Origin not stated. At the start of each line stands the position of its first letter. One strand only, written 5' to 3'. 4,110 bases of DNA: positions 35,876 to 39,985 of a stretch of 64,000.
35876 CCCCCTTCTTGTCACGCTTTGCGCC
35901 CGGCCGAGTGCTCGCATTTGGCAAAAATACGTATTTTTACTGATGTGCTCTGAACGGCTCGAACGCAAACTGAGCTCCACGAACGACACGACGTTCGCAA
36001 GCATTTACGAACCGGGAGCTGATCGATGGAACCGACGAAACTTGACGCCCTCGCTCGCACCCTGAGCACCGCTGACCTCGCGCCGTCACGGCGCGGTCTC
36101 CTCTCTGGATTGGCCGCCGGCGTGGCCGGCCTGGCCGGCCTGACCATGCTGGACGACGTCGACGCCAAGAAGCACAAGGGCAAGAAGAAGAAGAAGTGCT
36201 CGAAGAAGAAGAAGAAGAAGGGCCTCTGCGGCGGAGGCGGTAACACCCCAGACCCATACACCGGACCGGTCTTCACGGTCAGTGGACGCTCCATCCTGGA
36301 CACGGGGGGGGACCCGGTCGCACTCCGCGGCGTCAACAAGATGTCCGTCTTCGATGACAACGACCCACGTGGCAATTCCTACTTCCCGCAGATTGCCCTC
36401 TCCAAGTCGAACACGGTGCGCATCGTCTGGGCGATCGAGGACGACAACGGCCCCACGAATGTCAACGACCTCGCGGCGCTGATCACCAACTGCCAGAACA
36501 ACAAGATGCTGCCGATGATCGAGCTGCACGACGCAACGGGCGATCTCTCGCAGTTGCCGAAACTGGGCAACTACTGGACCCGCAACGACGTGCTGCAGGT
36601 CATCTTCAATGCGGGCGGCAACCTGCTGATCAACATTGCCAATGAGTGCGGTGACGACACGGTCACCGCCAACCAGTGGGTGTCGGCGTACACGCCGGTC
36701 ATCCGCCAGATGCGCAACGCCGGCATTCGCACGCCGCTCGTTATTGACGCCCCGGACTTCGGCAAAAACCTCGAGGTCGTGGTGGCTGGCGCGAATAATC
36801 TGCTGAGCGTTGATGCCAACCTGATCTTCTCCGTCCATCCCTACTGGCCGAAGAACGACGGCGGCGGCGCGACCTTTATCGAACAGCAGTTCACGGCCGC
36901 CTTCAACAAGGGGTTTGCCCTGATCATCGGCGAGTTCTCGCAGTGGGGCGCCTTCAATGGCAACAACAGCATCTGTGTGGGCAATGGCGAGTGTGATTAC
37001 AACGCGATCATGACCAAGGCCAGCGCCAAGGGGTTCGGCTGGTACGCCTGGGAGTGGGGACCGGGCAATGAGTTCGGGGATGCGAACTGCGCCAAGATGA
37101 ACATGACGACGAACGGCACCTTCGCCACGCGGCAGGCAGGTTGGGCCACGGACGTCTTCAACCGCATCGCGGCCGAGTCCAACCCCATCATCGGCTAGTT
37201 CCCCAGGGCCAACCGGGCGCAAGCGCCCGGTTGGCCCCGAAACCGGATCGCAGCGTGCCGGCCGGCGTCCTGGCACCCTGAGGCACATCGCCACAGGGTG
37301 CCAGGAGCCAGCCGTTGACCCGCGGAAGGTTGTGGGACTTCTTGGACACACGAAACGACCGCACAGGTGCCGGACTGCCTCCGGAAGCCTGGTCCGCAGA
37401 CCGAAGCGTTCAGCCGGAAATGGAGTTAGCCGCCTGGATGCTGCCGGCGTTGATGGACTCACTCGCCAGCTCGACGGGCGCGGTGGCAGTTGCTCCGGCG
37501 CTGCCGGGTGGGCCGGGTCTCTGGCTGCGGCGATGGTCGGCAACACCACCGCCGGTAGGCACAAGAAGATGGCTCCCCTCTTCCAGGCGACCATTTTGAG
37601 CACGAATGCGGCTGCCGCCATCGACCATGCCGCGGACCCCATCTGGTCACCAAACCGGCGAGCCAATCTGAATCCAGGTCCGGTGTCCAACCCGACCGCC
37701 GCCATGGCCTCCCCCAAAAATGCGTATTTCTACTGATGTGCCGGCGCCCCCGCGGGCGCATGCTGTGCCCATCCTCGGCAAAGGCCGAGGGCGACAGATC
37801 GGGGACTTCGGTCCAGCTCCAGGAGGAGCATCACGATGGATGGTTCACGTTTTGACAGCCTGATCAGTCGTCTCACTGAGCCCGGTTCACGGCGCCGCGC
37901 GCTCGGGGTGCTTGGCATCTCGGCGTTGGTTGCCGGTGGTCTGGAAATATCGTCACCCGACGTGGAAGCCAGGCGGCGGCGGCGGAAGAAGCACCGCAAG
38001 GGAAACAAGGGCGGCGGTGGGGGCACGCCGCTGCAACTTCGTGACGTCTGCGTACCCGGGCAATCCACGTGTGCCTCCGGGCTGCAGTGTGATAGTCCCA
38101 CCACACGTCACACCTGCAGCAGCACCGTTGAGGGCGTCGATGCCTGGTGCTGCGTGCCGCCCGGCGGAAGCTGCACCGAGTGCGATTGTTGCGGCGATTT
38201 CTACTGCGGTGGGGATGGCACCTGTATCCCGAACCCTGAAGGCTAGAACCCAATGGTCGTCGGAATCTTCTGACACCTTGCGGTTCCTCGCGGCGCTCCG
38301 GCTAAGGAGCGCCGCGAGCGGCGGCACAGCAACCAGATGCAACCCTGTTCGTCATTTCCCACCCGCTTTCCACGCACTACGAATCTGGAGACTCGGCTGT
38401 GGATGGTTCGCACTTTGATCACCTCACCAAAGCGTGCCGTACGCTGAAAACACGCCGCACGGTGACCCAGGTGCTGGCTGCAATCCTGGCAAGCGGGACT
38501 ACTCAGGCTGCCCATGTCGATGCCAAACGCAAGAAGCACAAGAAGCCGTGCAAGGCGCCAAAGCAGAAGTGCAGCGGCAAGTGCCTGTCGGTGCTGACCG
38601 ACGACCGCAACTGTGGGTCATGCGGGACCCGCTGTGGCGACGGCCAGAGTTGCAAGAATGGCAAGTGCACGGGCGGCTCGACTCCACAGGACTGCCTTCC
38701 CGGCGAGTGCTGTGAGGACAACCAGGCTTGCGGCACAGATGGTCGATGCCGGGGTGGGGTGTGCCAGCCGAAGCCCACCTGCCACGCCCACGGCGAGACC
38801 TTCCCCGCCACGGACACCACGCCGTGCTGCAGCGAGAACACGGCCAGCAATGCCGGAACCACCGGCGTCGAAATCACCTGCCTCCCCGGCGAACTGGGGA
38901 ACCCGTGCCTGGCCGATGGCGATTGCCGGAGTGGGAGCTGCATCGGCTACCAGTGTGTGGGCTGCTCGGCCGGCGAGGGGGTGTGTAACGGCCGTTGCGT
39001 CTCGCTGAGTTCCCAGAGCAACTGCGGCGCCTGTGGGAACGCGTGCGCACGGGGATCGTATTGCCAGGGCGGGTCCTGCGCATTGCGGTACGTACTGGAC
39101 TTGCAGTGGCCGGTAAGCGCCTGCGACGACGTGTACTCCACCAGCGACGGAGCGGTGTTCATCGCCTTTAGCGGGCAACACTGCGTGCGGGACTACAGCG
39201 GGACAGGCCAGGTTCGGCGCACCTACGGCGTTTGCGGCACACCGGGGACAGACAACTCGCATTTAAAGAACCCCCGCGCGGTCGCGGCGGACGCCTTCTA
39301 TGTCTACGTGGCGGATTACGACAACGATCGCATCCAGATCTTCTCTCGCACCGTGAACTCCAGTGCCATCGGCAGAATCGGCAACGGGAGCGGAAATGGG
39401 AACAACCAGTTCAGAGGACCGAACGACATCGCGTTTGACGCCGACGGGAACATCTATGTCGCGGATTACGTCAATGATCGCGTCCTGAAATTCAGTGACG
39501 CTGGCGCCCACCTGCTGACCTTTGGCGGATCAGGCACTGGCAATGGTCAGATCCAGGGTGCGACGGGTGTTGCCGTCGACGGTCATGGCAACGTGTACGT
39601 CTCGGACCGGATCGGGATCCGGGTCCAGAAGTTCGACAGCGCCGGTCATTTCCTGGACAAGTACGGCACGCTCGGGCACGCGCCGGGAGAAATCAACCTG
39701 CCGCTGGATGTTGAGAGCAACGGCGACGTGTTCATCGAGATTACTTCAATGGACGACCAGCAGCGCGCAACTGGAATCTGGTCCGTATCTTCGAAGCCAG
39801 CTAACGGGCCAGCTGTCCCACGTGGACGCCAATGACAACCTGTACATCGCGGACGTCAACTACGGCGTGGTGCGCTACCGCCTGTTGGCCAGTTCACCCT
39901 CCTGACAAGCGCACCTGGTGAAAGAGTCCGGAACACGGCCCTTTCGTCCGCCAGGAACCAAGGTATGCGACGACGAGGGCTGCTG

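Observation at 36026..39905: Paralogous family sharing an unusual targeting module (FDxL N-region + twin-arginine leader + polylysine spacer) fused to Cys-dense knots, a GH5 enzyme or an NHL propeller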

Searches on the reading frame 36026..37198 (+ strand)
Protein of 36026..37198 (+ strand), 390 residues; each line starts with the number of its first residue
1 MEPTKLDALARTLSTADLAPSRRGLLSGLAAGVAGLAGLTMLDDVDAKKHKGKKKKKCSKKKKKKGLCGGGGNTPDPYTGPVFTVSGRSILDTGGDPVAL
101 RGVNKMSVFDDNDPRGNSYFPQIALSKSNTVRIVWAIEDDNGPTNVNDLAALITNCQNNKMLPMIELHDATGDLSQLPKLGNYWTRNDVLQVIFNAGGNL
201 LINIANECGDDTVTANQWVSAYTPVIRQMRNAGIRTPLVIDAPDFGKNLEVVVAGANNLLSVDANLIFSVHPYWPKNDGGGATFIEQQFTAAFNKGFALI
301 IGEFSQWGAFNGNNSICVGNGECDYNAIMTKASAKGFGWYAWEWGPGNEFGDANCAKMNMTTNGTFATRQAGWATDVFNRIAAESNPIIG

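Call 8: search_protein_families(library=pfam, proteins=[window:36026-37198:+], max_evalue=0.1)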
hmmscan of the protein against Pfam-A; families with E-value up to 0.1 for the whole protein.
window:36026-37198:+ (390 aa): 1 family
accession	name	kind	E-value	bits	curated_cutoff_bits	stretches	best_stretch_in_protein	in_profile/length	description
PF00150.24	Cellulase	-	1.4e-18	67.8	23.5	1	92-346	2-270/272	Cellulase (glycosyl hydrolase family 5)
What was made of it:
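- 36026..37198 (+): Gene for a GH5 glycoside hydrolase with the leader. Signal is aa 1-47 (36026-36166), RR at 36089-36094, basic tract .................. at 36167-36220. Pfam PF00150 at 1.4e-18 (call 8).
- On Glycoside hydrolase family 5 (36026 cargo): 67.8 bits against a cutoff of 23.5, covering profile positions 2-270 of 272 (call 8).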

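Call 9: search_protein_families(library=ncbifam, proteins=[window:36026-37198:+], max_evalue=0.1)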
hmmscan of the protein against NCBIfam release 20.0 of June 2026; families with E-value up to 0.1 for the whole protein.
window:36026-37198:+ (390 aa): 1 family
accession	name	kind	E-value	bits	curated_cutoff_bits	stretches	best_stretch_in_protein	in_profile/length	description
TIGR01409.1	TAT_signal_seq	domain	0.026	14.9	16.7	1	21-40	2-21/29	twin-arginine translocation signal domain-containing protein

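Call 12: find_encoding_contigs(protein=window:36026-37198:+, flank=3000, max_places=4)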
Protein window:36026-37198:+ (390 aa): no gene with exactly this product is on record in the collection.

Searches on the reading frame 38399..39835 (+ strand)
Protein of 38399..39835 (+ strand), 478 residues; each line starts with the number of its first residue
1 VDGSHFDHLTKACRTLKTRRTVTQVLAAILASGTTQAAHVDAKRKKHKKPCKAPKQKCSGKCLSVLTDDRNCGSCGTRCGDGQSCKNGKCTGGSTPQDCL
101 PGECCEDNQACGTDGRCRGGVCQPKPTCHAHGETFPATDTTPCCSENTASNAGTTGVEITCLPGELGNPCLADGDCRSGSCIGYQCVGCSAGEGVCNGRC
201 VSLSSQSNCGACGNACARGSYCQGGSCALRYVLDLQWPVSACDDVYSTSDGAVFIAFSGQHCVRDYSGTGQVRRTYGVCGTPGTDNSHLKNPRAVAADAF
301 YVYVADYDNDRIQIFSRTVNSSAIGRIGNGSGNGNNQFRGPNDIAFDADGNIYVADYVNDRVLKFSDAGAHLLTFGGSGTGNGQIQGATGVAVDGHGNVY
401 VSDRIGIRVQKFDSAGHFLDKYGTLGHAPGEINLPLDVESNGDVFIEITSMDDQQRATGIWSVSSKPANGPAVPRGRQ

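Call 8: search_protein_families(library=pfam, proteins=[window:38399-39835:+], max_evalue=0.1)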
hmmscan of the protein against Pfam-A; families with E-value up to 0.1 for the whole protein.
window:38399-39835:+ (478 aa): 5 families
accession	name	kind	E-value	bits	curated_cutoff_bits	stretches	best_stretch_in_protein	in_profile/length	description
PF01436.27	NHL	-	3.7e-11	42.9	20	1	338-365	1-28/28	NHL repeat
PF04885.19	Stig1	-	4.4e-06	27.5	24.1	1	47-91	39-83/85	Stigma-specific STIG1-like protein family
PF06739.17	SBBP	-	2.1e-05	24.8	20.5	1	341-355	15-29/38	Beta-propeller repeat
PF08450.18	SGL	-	2.4e-05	24.5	26.3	1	236-371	82-216/246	SMP-30/Gluconolactonase/LRE-like region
PF20067.5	SSL_N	-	0.0035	17.6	18.9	0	339-355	21-37/46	Strictosidine synthase-like, N-terminal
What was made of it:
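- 38399..39835 (+): Gene for a 478-aa protein: leader, basic tract, Stig1/MXAN_6577-like Cys-rich region, then NHL beta-propeller. Signal 38399-38524, RR 38453-38458, tract KRKKHKK 38525-38545. Pfam NHL 3.7e-11 and Stig1 4.4e-6 (call 8).
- On NHL-repeat beta-propeller (38399 cargo): PF01436 at 42.9 bits against a cutoff of 20 (call 8).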

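Call 9: search_protein_families(library=ncbifam, proteins=[window:38399-39835:+], max_evalue=0.1)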
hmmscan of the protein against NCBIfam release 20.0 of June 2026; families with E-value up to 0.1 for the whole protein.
window:38399-39835:+ (478 aa): 5 families
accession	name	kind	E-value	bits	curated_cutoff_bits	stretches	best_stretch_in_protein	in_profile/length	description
NF035926.1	scyF_NHL_VPEP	equivalog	2.3e-28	99.4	350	2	335-441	148-255/376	scytonemin biosynthesis PEP-CTERM protein ScyF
NF041328.1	C_rich_MXAN6577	subfamily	3.3e-11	43.3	100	3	42-181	12-144/145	MXAN_6577-like cysteine-rich protein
NF033206.1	ScyE_fam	subfamily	1.3e-06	28.1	80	1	337-404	251-320/333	ScyD/ScyE family protein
NF047780.1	LIC12708_fam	subfamily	0.027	13.4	150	0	324-422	144-220/391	LIC_12708 family protein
TIGR02295.1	HpaD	equivalog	0.079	12.1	321.4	0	297-316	240-259/298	3,4-dihydroxyphenylacetate 2,3-dioxygenase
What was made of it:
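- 38399..39835 (+): NCBIfam C_rich_MXAN6577 3.3e-11, below its cutoff (call 9).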
